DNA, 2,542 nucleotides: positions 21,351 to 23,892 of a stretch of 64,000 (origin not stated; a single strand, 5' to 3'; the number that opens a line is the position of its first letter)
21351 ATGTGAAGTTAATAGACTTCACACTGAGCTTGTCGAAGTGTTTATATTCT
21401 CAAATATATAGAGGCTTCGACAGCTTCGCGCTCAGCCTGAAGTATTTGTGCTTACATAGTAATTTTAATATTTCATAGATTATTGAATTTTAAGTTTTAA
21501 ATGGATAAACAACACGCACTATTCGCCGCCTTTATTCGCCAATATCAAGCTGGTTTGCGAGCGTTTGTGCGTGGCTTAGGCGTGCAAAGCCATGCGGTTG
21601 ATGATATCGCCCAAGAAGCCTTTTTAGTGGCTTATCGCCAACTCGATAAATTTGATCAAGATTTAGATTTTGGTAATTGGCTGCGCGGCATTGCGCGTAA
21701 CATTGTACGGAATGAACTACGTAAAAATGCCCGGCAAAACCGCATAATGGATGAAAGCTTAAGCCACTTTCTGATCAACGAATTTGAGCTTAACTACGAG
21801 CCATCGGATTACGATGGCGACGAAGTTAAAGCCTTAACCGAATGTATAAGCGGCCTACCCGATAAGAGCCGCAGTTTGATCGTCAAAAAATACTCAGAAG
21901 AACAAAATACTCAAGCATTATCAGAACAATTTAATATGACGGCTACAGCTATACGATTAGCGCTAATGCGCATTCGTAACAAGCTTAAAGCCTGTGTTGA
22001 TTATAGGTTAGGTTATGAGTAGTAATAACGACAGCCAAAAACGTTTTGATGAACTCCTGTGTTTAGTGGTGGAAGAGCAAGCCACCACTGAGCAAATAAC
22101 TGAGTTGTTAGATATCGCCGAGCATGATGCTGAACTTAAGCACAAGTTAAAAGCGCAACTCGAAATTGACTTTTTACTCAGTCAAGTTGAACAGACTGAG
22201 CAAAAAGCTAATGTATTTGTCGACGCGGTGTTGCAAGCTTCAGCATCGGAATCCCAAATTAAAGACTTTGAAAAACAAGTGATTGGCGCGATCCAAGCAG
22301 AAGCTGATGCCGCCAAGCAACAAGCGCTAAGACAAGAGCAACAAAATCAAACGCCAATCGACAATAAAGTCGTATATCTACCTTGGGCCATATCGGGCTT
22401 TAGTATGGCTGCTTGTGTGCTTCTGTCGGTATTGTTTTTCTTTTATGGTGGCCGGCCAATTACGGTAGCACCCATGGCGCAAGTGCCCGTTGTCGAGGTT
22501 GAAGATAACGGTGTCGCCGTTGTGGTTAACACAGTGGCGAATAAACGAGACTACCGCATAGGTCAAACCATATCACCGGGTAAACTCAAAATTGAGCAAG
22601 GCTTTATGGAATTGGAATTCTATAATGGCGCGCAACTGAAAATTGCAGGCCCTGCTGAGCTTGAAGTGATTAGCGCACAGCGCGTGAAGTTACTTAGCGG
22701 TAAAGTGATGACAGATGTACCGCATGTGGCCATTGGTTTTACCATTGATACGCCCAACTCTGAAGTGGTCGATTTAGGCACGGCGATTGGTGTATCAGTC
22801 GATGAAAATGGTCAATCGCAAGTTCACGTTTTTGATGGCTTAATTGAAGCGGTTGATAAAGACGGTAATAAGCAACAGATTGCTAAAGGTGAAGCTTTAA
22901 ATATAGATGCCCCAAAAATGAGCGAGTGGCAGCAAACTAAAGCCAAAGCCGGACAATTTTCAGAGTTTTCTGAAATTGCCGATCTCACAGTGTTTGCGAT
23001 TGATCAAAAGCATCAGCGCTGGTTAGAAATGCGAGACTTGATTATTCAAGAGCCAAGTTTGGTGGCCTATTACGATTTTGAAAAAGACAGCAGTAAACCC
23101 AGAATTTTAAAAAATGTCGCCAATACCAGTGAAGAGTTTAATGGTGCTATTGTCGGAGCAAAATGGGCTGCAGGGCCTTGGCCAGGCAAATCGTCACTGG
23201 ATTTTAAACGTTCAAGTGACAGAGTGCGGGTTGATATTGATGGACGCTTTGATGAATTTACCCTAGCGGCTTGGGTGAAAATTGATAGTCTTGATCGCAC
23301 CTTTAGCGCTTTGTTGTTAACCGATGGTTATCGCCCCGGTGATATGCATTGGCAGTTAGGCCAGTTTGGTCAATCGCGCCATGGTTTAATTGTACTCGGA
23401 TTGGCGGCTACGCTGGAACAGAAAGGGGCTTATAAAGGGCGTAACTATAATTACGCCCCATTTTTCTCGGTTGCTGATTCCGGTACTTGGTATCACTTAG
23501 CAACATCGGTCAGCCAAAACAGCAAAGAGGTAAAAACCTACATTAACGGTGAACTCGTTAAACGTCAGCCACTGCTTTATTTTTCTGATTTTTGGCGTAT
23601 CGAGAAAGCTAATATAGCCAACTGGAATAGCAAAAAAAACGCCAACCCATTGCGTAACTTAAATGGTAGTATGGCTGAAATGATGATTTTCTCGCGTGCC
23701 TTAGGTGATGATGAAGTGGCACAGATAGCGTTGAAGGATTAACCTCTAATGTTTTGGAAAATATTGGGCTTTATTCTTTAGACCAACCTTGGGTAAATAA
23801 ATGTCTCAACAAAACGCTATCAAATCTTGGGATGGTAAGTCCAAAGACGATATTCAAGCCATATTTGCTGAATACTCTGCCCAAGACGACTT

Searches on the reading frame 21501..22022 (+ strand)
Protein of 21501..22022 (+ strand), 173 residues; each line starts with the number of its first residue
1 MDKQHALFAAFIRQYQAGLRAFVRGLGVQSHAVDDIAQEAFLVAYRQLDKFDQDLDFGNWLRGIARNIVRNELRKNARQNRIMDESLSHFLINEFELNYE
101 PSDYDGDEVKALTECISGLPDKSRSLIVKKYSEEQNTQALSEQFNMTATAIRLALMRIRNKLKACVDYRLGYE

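Call 24: search_protein_families(library=pfam, proteins=[window:21501-22022:+], max_evalue=0.001)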
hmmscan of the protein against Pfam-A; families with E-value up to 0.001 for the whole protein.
window:21501-22022:+ (173 aa): 2 families
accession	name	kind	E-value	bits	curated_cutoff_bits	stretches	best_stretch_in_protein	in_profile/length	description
PF04542.20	Sigma70_r2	-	2.3e-13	50.1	24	1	11-78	1-70/71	Sigma-70 region 2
PF08281.18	Sigma70_r4_2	-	8.1e-05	22.6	25.7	1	111-162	3-54/54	Sigma-70, region 4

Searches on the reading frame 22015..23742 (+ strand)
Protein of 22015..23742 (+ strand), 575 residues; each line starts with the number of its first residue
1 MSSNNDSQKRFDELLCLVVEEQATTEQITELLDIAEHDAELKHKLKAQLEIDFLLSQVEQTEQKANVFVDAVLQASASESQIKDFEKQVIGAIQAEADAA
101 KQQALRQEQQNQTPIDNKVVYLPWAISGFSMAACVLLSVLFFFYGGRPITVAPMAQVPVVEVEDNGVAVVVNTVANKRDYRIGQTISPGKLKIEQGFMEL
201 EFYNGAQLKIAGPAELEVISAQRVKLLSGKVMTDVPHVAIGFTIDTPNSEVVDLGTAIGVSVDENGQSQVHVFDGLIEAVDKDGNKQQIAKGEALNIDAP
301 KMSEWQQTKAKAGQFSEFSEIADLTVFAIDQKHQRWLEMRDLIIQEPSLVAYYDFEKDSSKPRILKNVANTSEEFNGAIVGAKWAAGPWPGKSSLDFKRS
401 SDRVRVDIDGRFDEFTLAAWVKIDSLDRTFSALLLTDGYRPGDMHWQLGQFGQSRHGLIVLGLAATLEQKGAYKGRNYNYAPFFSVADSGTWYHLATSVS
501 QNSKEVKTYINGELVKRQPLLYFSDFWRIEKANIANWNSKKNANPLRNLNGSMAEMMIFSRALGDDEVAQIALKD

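Call 24: search_protein_families(library=pfam, proteins=[window:22015-23742:+], max_evalue=0.001)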
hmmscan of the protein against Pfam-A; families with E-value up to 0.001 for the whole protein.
window:22015-23742:+ (575 aa): 3 families
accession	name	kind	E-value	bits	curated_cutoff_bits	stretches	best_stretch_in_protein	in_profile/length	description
PF13385.13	Laminin_G_3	-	2e-15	57.7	27.6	1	412-569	16-151/151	Concanavalin A-like lectin/glucanases superfamily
PF04773.18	FecR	-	1.8e-07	32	24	1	197-277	10-96/97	FecR protein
PF02973.23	Sialidase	-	1.8e-06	28.1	26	1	465-573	72-186/189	Sialidase, N-terminal domain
